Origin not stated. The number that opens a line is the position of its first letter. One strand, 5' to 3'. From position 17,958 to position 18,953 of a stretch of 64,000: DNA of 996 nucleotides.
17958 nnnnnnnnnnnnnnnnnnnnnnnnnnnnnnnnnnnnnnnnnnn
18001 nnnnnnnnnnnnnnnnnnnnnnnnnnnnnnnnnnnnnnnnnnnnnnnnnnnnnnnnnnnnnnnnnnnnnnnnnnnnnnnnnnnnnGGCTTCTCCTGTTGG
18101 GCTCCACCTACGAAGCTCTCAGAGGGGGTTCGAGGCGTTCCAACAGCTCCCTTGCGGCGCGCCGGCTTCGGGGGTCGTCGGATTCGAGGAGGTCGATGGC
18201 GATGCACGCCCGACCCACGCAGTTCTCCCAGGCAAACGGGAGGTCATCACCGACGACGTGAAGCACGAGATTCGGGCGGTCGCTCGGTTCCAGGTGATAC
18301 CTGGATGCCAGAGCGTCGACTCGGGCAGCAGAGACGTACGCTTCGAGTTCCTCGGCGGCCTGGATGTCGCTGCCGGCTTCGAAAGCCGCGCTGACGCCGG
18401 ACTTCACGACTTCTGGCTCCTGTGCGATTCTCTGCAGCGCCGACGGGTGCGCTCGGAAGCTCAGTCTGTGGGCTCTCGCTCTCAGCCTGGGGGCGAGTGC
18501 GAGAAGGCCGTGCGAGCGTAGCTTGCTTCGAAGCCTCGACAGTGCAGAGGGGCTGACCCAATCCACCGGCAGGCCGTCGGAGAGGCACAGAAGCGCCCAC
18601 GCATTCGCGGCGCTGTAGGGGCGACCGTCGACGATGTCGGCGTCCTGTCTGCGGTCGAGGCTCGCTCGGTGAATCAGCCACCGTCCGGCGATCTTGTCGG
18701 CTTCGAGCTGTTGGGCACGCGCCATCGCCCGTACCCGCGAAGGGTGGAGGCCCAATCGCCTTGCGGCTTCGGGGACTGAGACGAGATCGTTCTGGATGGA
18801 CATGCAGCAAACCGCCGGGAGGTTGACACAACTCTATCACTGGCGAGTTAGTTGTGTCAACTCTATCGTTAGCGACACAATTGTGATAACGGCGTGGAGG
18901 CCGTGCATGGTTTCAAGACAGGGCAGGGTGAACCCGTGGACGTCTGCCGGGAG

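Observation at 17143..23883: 6.6-kb integrative island inserted in the 3' end of tRNA-Ala(GGC), delimited by a 62-bp direct repeat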

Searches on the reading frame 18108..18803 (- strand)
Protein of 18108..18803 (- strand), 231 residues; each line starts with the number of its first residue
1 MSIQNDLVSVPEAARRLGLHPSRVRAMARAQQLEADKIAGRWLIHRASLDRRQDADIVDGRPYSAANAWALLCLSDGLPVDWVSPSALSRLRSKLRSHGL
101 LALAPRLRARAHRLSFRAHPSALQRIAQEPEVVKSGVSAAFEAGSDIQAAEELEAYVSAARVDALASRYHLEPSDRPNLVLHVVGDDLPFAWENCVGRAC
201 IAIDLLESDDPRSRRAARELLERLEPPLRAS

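Call 7: search_protein_families(library=pfam, proteins=[window:18108-18803:-], max_evalue=0.01)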
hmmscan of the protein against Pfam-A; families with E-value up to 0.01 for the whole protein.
window:18108-18803:- (231 aa): 3 families
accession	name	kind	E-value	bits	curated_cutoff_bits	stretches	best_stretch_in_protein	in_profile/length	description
PF12728.13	HTH_17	-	1.1e-08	35.7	27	1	8-51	2-45/51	Helix-turn-helix domain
PF13518.12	HTH_28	-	0.00018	22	25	0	83-110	24-51/52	Helix-turn-helix domain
PF21531.3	Rv2175c_wHTH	-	0.00021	21.7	27.1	1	6-33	14-41/57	DNA-binding protein Rv2175c, wHTH domain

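Call 22: search_protein_families(library=ncbifam, proteins=[window:18108-18803:-], max_evalue=0.01)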
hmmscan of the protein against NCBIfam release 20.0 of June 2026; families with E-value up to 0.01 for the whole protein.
window:18108-18803:- (231 aa): 1 family
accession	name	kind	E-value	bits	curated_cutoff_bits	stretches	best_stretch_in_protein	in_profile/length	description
TIGR01764.1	excise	domain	0.00013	22.2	28.8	1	9-50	3-44/49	excisionase family DNA-binding protein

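Call 23: search_protein_families(library=padloc, proteins=[window:18108-18803:-], max_evalue=0.01)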
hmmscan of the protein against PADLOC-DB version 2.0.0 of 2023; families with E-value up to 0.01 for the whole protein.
window:18108-18803:- (231 aa): 1 family
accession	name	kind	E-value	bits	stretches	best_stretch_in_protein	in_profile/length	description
PDLC04133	mad1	-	0.00019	19.6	1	7-51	5-49/60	mads_1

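Call 24: search_protein_families(library=phrogs, proteins=[window:18108-18803:-], max_evalue=0.01)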
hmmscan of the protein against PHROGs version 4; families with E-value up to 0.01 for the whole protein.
window:18108-18803:- (231 aa): 2 families
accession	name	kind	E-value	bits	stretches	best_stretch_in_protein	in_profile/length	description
phrog_66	-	integration and excision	6.8e-05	23.7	1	4-56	90-143/412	excisionase and transcriptional regulator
phrog_2655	-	integration and excision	0.00097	19.8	1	5-51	112-162/181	excisionase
